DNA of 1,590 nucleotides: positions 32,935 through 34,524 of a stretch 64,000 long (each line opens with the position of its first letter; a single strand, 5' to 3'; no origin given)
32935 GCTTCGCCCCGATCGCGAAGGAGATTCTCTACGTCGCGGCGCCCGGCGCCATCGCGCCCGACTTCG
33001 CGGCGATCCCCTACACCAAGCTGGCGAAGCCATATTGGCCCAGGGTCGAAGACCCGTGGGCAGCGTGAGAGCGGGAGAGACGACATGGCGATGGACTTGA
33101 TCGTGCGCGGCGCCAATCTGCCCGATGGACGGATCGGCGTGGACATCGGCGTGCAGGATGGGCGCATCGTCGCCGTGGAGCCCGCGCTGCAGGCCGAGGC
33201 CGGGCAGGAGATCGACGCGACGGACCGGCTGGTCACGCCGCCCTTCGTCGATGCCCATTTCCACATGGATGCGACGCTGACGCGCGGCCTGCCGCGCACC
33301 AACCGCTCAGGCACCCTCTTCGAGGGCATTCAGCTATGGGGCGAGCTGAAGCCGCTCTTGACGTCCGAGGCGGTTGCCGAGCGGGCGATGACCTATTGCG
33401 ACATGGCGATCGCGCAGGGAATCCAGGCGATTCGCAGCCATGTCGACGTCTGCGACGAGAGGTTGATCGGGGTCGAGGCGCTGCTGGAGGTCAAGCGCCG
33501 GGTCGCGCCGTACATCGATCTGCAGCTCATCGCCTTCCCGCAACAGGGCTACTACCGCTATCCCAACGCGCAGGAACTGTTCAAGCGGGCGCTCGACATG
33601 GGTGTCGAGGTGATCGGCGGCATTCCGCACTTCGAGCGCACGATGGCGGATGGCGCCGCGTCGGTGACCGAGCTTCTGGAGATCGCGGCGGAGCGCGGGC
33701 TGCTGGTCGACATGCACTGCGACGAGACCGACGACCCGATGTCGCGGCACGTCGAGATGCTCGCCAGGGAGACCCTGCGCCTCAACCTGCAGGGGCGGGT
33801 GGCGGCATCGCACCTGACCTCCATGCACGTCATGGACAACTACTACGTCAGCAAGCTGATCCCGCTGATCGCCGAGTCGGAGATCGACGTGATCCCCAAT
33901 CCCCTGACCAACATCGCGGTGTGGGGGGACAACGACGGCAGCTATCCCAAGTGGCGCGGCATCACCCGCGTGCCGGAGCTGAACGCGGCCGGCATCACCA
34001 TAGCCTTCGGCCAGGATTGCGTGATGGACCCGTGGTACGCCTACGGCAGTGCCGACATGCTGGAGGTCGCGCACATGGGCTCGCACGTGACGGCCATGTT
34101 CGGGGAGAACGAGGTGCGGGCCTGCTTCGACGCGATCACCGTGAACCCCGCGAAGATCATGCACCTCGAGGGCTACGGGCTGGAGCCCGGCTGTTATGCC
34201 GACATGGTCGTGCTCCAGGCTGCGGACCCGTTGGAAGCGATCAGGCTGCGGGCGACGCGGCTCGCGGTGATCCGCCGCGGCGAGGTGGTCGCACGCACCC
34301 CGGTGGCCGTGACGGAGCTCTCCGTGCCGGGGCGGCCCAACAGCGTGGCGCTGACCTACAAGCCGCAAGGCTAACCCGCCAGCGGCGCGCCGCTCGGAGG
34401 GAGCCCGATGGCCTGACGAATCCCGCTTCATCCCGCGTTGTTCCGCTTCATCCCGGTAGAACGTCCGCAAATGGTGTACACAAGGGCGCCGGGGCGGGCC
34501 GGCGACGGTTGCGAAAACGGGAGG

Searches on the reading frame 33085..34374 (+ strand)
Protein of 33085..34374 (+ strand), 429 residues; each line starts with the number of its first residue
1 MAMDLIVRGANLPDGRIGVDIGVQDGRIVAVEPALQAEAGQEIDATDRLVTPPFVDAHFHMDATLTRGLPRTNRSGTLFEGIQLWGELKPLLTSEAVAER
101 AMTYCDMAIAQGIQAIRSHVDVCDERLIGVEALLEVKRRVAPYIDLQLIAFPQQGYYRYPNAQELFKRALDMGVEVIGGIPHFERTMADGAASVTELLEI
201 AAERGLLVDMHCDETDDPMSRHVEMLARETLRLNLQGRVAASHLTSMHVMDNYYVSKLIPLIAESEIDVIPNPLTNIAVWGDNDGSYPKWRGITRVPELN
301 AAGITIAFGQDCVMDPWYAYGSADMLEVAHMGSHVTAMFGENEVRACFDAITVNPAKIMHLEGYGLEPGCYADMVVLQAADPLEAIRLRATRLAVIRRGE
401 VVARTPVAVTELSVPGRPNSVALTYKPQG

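Call 12: search_protein_families(library=pfam, proteins=[window:33085-34374:+])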
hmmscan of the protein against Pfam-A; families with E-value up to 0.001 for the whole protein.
window:33085-34374:+ (429 aa): 2 families
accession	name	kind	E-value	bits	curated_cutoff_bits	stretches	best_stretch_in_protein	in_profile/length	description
PF07969.17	Amidohydro_3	-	8.5e-53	180.9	29.7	1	41-402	1-471/472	Amidohydrolase family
PF01979.26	Amidohydro_1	-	2.2e-15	57.2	25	1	49-397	1-340/345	Amidohydrolase family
